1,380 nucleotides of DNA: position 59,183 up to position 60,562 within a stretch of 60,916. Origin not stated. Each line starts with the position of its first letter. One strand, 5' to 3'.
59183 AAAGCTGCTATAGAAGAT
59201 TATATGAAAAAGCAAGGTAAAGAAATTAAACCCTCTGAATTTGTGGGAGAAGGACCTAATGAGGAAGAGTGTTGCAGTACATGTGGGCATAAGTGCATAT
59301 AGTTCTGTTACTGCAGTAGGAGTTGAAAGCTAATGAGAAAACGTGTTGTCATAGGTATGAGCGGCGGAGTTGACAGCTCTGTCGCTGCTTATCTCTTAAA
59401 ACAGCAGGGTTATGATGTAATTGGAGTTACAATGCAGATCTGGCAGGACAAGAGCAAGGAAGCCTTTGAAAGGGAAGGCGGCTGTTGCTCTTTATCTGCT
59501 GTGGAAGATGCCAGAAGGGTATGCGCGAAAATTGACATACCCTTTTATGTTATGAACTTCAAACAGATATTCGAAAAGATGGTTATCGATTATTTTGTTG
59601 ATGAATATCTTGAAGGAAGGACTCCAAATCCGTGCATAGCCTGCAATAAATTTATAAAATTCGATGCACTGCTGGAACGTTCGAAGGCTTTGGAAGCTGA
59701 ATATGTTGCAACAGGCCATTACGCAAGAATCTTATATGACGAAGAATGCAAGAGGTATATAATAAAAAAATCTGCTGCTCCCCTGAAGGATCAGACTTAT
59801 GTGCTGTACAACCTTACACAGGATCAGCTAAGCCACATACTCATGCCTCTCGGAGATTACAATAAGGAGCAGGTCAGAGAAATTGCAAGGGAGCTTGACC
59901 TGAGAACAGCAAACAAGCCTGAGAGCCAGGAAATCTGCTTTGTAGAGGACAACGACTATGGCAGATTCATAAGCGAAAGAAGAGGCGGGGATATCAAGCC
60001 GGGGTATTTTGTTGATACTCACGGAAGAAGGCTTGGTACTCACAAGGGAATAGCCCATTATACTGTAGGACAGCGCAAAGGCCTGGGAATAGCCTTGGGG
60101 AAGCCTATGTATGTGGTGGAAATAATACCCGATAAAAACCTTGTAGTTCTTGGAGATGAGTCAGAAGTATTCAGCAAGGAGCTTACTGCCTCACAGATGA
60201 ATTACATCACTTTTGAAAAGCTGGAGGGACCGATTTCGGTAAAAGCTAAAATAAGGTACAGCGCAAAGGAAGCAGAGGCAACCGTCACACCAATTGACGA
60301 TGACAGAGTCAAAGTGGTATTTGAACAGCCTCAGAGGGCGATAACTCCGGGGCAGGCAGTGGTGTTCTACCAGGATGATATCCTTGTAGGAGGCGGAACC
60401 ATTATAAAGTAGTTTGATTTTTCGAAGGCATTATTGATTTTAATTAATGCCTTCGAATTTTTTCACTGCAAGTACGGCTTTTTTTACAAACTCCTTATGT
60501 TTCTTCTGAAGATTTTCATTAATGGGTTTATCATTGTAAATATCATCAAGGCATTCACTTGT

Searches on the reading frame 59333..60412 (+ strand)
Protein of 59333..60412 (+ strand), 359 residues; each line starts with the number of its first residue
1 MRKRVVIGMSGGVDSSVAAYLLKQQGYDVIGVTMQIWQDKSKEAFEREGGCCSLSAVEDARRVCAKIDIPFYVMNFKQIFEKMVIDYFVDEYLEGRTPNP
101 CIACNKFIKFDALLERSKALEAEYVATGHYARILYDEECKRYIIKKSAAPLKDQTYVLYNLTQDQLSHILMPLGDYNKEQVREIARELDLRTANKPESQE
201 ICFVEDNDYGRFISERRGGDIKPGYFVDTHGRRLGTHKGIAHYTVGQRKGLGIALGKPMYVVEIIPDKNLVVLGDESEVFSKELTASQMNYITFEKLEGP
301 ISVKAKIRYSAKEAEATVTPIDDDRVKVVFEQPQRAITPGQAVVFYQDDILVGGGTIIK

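Call 30: search_protein_families(library=pfam, proteins=[window:59333-60412:+], max_evalue=0.001)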
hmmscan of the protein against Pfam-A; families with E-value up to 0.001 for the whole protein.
window:59333-60412:+ (359 aa): 7 families
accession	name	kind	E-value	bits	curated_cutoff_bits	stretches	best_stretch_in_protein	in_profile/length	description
PF03054.22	tRNA_Me_trans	-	1.3e-77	260.4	20.6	1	3-205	1-201/202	tRNA methyl transferase HUP domain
PF20258.4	tRNA_Me_trans_C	-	8.3e-23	81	20.6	1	281-357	1-77/77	Aminomethyltransferase beta-barrel domain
PF20259.3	tRNA_Me_trans_M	-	9.5e-18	64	27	1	222-274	11-65/66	tRNA methyl transferase PRC-barrel domain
PF02568.20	ThiI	-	5.9e-07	29.7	20.5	1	4-83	5-79/197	Thiamine biosynthesis protein (ThiI)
PF06508.19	QueC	-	1.8e-06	28.1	22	1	5-192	2-177/210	Queuosine biosynthesis protein QueC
PF02540.23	NAD_synthase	-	3.2e-06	26.9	21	1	3-40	19-57/242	NAD synthase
PF00764.25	Arginosuc_synth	-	5.1e-05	23.8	27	1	4-62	1-63/162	Arginosuccinate synthase N-terminal HUP domain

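Call 98: find_encoding_contigs(protein=window:59333-60412:+, flank=10000, max_places=3)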
Protein window:59333-60412:+ (359 aa): no gene with exactly this product is on record in the collection.
